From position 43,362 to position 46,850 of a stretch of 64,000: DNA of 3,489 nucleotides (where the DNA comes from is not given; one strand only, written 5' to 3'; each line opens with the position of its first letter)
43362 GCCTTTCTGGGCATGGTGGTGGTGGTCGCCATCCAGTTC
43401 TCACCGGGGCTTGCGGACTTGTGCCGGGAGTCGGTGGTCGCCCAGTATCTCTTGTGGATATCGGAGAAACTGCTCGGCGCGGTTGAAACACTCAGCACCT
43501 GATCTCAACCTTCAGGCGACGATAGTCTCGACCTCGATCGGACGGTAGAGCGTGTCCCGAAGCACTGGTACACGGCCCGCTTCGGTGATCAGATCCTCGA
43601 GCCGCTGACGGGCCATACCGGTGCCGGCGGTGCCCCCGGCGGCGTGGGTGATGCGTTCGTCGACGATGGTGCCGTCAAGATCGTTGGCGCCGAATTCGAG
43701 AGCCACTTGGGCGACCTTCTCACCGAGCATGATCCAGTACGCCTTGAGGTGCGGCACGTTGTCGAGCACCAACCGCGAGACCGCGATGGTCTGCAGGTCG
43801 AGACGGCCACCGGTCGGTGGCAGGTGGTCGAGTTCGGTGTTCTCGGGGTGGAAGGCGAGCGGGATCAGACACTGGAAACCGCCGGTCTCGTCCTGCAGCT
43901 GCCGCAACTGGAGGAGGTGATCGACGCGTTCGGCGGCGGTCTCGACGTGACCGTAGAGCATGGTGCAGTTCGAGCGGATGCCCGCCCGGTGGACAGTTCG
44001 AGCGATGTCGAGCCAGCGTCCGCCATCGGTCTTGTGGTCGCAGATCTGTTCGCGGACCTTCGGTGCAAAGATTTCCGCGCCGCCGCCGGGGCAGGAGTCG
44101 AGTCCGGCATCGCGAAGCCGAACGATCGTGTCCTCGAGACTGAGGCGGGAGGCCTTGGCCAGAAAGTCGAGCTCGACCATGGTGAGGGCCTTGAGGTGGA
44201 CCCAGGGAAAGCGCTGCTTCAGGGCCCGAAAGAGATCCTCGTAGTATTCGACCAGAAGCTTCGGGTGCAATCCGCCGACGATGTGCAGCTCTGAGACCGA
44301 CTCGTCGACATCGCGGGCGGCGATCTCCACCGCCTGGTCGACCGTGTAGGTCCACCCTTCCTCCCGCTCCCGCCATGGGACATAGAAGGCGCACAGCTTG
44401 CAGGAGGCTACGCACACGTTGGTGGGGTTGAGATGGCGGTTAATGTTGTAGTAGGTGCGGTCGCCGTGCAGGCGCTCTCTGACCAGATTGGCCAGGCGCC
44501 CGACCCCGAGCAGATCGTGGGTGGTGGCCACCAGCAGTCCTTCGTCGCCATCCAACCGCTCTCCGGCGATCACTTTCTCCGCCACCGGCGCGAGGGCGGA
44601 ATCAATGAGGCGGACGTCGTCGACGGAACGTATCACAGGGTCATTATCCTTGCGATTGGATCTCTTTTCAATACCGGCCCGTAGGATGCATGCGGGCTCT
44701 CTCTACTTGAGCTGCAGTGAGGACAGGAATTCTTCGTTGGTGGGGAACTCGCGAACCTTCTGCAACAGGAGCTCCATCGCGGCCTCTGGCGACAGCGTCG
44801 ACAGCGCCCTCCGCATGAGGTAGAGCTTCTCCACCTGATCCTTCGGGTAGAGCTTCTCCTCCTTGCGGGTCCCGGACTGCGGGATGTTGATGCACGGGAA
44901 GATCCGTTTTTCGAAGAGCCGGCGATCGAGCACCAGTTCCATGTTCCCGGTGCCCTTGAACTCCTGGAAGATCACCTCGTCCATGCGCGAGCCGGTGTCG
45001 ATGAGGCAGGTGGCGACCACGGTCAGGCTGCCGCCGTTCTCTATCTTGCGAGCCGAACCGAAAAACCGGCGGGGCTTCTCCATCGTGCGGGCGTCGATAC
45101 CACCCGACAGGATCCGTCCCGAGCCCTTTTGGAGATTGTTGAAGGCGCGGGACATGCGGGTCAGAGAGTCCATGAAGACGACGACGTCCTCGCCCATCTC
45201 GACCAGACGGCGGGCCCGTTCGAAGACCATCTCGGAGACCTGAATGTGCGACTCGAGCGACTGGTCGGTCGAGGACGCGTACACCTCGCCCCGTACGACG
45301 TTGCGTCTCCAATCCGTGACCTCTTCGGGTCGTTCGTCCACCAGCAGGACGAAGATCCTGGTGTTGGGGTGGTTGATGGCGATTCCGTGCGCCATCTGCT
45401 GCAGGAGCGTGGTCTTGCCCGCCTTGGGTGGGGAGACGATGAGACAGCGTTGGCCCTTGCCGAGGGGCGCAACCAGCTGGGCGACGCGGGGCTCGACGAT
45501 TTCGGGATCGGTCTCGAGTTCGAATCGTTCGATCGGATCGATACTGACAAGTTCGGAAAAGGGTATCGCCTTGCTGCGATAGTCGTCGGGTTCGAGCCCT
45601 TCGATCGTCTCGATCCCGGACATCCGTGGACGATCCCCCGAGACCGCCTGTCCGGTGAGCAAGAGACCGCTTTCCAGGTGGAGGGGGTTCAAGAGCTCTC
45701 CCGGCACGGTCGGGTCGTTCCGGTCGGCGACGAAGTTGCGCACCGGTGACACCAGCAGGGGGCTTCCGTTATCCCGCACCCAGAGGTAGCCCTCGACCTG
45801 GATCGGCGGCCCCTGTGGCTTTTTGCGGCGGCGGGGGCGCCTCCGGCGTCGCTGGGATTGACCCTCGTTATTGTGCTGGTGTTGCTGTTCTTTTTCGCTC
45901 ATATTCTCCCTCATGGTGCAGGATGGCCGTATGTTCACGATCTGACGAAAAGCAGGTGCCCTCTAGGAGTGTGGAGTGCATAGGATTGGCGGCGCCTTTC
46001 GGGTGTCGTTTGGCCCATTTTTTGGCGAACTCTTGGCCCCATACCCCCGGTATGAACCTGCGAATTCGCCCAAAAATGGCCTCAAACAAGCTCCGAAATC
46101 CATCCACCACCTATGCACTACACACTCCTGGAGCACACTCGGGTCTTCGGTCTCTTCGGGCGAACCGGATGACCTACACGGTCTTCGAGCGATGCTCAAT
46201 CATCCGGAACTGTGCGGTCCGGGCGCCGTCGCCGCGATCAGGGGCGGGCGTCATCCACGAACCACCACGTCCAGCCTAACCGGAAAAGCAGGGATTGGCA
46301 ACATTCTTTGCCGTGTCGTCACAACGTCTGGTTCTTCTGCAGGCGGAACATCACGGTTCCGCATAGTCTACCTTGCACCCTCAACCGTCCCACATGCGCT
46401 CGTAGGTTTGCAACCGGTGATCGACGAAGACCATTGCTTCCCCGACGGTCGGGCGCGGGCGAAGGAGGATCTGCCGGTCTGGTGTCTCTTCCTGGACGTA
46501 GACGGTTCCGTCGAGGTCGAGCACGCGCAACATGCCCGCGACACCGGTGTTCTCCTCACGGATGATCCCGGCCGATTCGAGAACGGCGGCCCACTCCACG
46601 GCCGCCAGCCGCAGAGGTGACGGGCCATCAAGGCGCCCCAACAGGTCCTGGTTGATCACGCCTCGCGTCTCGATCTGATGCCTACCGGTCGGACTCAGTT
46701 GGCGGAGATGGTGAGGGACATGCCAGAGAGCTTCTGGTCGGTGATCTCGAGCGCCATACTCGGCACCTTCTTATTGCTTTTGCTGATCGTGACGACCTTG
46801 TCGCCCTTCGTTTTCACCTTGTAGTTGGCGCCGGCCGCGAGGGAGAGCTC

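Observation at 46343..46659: Candidate selenoprotein: small ORF ending ...WDG-UGA-GC... with a SECIS-like hairpin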

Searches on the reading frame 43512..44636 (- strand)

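Call 25: search_protein_families(library=pfam, proteins=[window:43512-44636:-], max_evalue=0.00001)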
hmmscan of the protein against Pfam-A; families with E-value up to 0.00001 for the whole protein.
window:43512-44636:- (374 aa): 2 families
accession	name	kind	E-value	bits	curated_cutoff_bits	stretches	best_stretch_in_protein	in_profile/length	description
PF19288.4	CofH_C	-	5.8e-18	65.3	27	1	253-369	3-121/125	CofH/MqnC C-terminal region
PF04055.27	Radical_SAM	-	2.7e-14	54.1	29.5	1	70-241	2-163/166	Radical SAM superfamily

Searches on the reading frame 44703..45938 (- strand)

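Call 20: search_protein_families(library=pfam, proteins=[window:44703-45938:-], max_evalue=0.001)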
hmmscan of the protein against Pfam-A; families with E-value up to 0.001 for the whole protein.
window:44703-45938:- (411 aa): 2 families
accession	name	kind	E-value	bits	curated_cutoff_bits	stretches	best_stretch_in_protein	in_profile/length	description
PF00006.31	ATP-synt_ab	-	1e-22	81.3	29.5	1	154-355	6-211/213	ATP synthase alpha/beta family, nucleotide-binding domain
PF13481.12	AAA_25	-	8e-06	26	27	1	150-271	20-164/195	AAA domain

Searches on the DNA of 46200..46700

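Call 15: search_rna_families(source=window, start=46200, end=46700, threshold=evalue, max_evalue=10)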
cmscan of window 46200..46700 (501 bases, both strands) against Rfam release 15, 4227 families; matches with E-value up to 10: 1.
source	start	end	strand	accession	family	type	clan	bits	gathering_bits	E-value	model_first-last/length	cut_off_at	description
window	46592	46617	-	RF02680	PreQ1-III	Cis-reg; riboswitch;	-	14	63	3.2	56-81/102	no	PreQ1-III (pre queuosine) riboswitch aptamer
